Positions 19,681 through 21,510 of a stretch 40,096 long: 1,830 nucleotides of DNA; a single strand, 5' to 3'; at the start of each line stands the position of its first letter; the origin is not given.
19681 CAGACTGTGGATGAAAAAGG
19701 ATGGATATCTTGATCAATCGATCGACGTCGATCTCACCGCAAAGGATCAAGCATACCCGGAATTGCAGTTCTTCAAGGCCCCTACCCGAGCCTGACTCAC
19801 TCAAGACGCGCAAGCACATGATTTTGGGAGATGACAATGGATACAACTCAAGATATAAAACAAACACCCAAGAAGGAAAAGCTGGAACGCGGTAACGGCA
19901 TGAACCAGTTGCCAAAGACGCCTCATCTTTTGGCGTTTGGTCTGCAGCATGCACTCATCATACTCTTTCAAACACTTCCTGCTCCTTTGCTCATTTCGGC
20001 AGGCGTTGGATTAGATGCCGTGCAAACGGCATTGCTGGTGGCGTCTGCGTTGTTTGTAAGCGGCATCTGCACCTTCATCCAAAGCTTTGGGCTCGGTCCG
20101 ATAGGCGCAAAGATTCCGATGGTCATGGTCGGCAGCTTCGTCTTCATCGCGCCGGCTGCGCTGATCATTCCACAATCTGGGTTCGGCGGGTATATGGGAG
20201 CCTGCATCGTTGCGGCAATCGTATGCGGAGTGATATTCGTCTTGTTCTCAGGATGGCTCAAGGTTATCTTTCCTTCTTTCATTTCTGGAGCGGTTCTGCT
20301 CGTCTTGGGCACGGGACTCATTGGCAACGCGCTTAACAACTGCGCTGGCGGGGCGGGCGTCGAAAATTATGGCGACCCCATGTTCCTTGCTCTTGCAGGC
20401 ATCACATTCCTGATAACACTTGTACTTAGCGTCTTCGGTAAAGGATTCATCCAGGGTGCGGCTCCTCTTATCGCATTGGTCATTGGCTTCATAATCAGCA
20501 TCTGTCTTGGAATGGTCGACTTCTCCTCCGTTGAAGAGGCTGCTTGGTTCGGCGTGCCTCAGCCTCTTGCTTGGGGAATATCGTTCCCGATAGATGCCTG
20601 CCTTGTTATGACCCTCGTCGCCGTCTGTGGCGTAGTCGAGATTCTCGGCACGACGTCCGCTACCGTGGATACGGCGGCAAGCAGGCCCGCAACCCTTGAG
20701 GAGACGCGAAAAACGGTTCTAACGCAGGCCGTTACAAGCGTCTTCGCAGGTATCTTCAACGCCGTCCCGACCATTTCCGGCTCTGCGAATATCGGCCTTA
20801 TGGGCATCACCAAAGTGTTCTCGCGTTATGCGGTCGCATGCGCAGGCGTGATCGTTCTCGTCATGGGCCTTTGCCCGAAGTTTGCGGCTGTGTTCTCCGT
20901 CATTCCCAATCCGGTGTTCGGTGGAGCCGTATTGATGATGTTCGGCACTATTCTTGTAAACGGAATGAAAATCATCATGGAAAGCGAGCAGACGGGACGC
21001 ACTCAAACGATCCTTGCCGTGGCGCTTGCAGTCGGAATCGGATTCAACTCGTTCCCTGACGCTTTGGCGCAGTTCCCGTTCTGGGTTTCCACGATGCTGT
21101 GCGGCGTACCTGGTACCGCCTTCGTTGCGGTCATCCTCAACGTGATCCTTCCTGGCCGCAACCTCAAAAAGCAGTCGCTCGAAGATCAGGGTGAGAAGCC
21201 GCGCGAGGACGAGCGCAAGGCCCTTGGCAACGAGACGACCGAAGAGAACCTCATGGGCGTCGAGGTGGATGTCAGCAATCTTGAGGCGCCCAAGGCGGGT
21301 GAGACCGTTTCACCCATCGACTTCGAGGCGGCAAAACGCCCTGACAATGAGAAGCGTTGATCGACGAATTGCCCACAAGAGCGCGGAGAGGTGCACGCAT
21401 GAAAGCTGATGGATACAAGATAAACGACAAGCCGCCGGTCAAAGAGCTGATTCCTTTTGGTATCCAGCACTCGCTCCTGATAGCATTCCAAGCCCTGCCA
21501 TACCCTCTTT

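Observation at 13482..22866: Island-borne module: membrane LuxR sensor, transhydroxylase-like molybdoenzyme, two NCS2 permeases and a DMT transporter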

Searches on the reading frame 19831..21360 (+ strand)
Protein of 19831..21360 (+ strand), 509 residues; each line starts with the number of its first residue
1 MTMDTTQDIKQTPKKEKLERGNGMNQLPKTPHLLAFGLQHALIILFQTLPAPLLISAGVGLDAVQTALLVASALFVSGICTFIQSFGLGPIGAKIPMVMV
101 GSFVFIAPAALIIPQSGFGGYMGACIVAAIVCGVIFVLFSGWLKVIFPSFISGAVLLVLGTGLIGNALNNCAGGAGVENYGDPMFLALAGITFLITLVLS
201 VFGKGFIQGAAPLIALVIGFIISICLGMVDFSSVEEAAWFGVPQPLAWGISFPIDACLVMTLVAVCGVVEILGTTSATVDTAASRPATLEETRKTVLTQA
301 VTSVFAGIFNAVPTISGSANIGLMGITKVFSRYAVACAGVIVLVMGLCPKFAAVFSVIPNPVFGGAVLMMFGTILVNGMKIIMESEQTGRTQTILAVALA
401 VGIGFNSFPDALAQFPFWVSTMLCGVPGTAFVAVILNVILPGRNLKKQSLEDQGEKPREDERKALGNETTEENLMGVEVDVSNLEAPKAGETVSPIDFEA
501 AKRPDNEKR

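Call 3: search_protein_families(library=pfam, proteins=[window:19831-21360:+], max_evalue=0.01)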
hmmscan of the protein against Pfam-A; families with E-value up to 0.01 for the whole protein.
window:19831-21360:+ (509 aa): 1 family
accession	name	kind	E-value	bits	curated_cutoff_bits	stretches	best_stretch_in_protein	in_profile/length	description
PF00860.26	Xan_ur_permease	-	8e-67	226.1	27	1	33-405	3-383/389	Permease family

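Call 14: search_protein_families(library=ncbifam, proteins=[window:19831-21360:+], max_evalue=0.001)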
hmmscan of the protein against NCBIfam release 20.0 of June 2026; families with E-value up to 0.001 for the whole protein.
window:19831-21360:+ (509 aa): 6 families
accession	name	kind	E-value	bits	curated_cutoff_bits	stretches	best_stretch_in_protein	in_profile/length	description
TIGR03173.1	pbuX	subfamily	3.4e-96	322.5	414.15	1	36-441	1-407/407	xanthine permease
TIGR00801.1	ncs2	superfamily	5.9e-85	285.7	291.8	1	30-439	4-415/415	NCS2 family nucleobase:cation symporter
NF007995.0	PRK10720.1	equivalog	1.6e-43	149.2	477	1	70-402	43-376/429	uracil permease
TIGR03616.1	RutG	equivalog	2.2e-28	99.2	758.65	1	33-440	32-425/429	pyrimidine utilization transport protein G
NF037981.1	NCS2_1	subfamily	8e-21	74.3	40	1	34-424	4-404/419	purine/pyrimidine permease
NF008502.0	PRK11412.1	equivalog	1.5e-06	27.6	370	1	34-440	11-423/433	uracil/xanthine transporter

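Call 43: search_solved_structures(query=window:19831-21360:+, max_evalue=0.00001, show_alignments=3)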
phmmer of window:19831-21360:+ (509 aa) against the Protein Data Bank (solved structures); distinct sequences matched with E-value up to 0.00001: 9.
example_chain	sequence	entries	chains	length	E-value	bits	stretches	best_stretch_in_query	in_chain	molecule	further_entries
8omz_A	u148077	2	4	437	5.9e-31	110.7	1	67-438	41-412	Uracil permease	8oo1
5xls_A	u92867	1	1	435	1.3e-29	106.3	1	67-438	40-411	Uracil permease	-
3qe7_A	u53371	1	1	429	2.2e-29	105.5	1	67-426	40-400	Uracil permease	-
31ey_A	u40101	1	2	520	7.9e-24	87.2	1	24-442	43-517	Uric acid-xanthine permease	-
31ez_A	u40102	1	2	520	9.1e-24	87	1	24-442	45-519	Uric acid-xanthine permease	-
31ew_A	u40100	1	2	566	1.2e-23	86.6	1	24-442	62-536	Uric acid-xanthine permease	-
8jew_A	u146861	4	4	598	9.3e-23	83.6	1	237-426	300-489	Solute carrier family 23 member 1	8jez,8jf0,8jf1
5i6c_A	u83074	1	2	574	2.4e-22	82.3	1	24-442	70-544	Uric acid-xanthine permease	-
7ytw_A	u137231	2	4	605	3.8e-22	81.6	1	237-420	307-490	Solute carrier family 23 member 1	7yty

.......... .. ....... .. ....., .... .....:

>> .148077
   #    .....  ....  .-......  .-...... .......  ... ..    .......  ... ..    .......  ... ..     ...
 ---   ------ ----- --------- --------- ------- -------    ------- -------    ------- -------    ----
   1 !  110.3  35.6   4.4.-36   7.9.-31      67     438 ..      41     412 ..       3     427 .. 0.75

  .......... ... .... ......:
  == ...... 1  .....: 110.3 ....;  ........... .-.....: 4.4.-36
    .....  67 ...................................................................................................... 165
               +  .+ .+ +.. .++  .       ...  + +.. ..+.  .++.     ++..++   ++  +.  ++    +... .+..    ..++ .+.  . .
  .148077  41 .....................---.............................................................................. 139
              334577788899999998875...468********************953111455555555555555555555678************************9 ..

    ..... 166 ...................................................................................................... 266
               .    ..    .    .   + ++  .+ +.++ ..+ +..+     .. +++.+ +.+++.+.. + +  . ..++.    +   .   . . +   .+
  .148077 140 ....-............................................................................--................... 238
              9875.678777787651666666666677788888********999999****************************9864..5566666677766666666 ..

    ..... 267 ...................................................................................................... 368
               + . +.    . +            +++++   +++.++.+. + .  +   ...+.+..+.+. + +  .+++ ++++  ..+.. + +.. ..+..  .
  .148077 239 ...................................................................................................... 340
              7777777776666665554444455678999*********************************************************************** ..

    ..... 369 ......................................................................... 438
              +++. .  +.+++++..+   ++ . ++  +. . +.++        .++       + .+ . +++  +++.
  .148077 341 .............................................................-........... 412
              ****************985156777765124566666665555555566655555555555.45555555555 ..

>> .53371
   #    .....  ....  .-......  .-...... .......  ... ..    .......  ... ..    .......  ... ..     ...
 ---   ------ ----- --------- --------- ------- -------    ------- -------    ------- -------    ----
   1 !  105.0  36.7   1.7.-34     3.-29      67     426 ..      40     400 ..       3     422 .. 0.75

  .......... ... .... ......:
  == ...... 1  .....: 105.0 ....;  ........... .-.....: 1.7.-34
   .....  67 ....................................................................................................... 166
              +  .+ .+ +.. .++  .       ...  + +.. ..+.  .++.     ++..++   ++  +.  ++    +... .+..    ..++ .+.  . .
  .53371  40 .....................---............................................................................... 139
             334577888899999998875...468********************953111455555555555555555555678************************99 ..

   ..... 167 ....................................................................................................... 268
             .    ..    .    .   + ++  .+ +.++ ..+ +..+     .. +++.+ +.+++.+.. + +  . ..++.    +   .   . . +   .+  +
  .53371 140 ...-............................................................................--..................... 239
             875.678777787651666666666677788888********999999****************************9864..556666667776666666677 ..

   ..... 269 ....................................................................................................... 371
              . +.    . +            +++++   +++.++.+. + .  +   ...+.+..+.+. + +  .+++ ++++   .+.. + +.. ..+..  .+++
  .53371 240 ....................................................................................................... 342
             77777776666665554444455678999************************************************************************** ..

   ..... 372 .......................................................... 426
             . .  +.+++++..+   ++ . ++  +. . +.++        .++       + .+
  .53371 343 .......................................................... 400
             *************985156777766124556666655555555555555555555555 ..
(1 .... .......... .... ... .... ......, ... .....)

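Call 50: find_homologous_proteins(query=window:19831-21360:+, max_evalue=1e-30)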
Query window:19831-21360:+ (509 aa): 238 proteins with E <= 1e-30 among 8000 candidates; the best 120 are listed.
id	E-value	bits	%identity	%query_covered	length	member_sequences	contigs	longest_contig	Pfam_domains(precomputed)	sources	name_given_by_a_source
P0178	4.9e-298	1006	91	100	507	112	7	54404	PF00860.27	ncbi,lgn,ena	-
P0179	4.2e-271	918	87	97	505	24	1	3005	PF00860.27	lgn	-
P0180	8.8e-236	801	92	80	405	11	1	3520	PF00860.27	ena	-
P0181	4.3e-225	766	77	91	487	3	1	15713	PF00860.27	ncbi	-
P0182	1.0e-223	761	74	97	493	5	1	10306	PF00860.27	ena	-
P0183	3.2e-222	756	78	89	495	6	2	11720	PF00860.27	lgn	-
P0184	4.5e-222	756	75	94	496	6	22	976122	PF00860.27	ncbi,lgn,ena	-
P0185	4.3e-219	746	78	88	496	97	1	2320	PF00860.27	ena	-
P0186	7.9e-219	745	78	88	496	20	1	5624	PF00860.27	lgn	-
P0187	4.4e-217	739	77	88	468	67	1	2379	PF00860.27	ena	-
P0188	1.9e-216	737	75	90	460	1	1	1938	PF00860.27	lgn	-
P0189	1.1e-215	735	72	90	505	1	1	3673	PF00860.27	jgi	jgi:uracil-xanthine permease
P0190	4.6e-210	716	72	89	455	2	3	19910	PF00860.27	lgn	-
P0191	1.1e-209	715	73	88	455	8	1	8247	PF00860.27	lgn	-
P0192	3.1e-208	710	72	88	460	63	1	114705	PF00860.27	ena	-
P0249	9.3e-106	372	44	86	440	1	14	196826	PF00860.27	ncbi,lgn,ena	-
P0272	2.9e-97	344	41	88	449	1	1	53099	PF00860.27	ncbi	-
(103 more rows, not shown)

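Call 51: find_encoding_contigs(protein=P0249, flank=8000, max_places=3)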
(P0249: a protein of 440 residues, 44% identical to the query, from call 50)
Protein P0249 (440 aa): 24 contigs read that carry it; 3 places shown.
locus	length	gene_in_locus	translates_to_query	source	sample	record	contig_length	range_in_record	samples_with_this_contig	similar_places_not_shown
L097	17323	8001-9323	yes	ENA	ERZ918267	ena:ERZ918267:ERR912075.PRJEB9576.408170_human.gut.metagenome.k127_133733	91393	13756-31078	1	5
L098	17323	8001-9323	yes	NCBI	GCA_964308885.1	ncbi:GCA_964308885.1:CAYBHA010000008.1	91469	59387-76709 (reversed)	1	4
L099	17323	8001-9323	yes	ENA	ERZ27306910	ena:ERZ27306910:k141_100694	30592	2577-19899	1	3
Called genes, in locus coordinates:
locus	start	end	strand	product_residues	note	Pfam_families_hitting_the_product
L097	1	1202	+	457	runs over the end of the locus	PF01743:PolyA_pol, PF12627:PolyA_pol_RNAbd, PF01966:HD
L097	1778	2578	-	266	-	PF03180:Lipoprotein_9, PF09084:NMT1 (faint)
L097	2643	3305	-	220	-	PF00528:BPD_transp_1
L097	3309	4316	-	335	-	PF00005:ABC_tran, PF02463:SMC_N (weak), PF13304:AAA_21 (faint), PF09383:NIL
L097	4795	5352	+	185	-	-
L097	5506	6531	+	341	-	PF00356:LacI, PF00532:Peripla_BP_1, PF13407:Peripla_BP_4, PF13377:Peripla_BP_3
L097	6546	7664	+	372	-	PF01180:DHO_dh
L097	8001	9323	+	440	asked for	PF00860:Xan_ur_permease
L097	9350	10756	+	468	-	PF01979:Amidohydro_1, PF07969:Amidohydro_3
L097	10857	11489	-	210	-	-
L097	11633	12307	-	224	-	-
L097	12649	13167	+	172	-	PF04542:Sigma70_r2, PF04297:UPF0122 (weak), PF08281:Sigma70_r4_2, PF04545:Sigma70_r4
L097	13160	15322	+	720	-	PF09826:Beta_propel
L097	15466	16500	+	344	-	PF10974:DUF2804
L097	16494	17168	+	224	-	PF00702:Hydrolase, PF12710:HAD, PF13419:HAD_2, PF13242:Hydrolase_like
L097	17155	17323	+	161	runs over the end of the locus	PF00583:Acetyltransf_1, PF13673:Acetyltransf_10, PF13508:Acetyltransf_7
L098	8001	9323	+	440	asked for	PF00860:Xan_ur_permease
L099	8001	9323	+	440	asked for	PF00860:Xan_ur_permease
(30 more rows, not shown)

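Call 52: find_encoding_contigs(protein=P0272, flank=8000, max_places=2)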
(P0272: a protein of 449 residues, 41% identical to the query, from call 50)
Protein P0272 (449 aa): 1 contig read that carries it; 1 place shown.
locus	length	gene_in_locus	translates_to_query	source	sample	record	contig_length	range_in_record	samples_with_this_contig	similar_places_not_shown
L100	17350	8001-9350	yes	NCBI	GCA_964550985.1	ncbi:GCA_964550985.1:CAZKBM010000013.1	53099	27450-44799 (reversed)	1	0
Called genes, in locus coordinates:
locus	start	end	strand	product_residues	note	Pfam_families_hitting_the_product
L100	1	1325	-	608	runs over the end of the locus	-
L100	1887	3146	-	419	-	PF00089:Trypsin, PF13365:Trypsin_2, PF00595:PDZ, PF13180:PDZ_2, PF17820:PDZ_6 (weak)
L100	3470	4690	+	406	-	PF20706:GT4-conflict (weak), PF00534:Glycos_transf_1, PF13692:Glyco_trans_1_4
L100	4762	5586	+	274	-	-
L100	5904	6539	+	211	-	PF02607:B12-binding_2, PF02310:B12-binding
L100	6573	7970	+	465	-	PF05369:MtmB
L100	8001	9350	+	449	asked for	PF00860:Xan_ur_permease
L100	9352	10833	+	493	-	PF01979:Amidohydro_1, PF07969:Amidohydro_3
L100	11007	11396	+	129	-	PF00392:GntR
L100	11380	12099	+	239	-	PF00005:ABC_tran, PF13304:AAA_21 (weak)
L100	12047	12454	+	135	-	PF13346:ABC2_membrane_5 (weak)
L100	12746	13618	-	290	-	-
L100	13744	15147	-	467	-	PF00672:HAMP, PF00512:HisKA, PF02518:HATPase_c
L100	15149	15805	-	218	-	PF00072:Response_reg, PF00486:Trans_reg_C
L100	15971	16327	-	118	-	PF07784:DUF1622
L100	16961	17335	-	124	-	PF02661:Fic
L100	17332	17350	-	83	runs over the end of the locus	PF02604:PhdYeFM_antitox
